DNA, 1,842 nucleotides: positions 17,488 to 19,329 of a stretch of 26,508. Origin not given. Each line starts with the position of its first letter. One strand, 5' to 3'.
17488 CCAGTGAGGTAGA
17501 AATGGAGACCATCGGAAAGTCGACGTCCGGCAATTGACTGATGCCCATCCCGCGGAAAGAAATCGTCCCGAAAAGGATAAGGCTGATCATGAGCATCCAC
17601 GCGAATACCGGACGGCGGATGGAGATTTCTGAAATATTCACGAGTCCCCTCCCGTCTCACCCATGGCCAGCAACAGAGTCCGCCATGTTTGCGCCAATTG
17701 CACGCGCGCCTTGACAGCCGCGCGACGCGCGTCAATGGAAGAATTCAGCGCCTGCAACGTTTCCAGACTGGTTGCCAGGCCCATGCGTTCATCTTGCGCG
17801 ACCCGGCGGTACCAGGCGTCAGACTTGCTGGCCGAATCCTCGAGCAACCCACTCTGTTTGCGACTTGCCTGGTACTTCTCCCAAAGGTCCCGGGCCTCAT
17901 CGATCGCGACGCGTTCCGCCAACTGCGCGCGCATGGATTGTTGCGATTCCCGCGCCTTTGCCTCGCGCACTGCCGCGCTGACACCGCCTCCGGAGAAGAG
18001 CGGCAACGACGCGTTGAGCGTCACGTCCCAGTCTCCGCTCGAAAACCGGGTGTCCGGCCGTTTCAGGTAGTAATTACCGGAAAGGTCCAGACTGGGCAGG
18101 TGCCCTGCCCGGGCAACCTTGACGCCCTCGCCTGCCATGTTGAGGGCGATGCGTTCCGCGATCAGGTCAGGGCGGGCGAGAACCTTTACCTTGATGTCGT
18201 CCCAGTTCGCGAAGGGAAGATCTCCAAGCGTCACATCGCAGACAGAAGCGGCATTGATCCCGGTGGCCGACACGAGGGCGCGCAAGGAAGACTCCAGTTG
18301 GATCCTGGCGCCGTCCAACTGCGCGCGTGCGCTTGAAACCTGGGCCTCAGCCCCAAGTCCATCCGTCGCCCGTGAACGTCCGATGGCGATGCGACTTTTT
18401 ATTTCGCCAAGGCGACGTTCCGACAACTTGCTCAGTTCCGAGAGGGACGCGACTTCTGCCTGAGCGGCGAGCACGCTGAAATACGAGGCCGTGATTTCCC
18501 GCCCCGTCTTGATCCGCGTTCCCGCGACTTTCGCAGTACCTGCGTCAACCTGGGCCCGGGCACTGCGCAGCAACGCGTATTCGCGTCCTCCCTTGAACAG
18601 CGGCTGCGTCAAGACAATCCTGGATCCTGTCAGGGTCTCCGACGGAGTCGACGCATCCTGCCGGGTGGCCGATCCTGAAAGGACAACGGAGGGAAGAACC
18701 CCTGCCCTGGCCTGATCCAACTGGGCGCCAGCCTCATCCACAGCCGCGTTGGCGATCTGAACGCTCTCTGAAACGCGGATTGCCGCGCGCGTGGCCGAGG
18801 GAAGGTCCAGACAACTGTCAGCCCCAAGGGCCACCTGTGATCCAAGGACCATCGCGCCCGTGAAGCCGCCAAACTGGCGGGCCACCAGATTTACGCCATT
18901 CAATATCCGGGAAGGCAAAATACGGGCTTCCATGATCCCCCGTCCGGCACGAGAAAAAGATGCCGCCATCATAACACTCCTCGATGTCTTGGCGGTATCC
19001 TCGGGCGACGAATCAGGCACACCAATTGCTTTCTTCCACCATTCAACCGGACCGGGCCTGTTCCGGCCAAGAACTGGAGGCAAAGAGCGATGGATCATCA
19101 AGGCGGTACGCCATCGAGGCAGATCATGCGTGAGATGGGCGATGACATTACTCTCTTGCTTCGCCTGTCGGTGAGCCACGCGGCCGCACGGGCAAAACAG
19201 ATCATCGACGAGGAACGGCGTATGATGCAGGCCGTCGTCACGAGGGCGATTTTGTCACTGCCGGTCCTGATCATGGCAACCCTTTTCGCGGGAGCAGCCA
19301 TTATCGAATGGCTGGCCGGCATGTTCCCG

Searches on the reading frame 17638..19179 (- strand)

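Call 8: search_protein_families(library=pfam, proteins=[window:17638-19179:-])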
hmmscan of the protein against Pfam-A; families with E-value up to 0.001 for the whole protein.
window:17638-19179:- (513 aa): 1 family
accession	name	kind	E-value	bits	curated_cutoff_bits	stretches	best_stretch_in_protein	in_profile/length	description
PF02321.23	OEP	-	7.8e-47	159.9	22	2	335-507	10-187/187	Outer membrane efflux protein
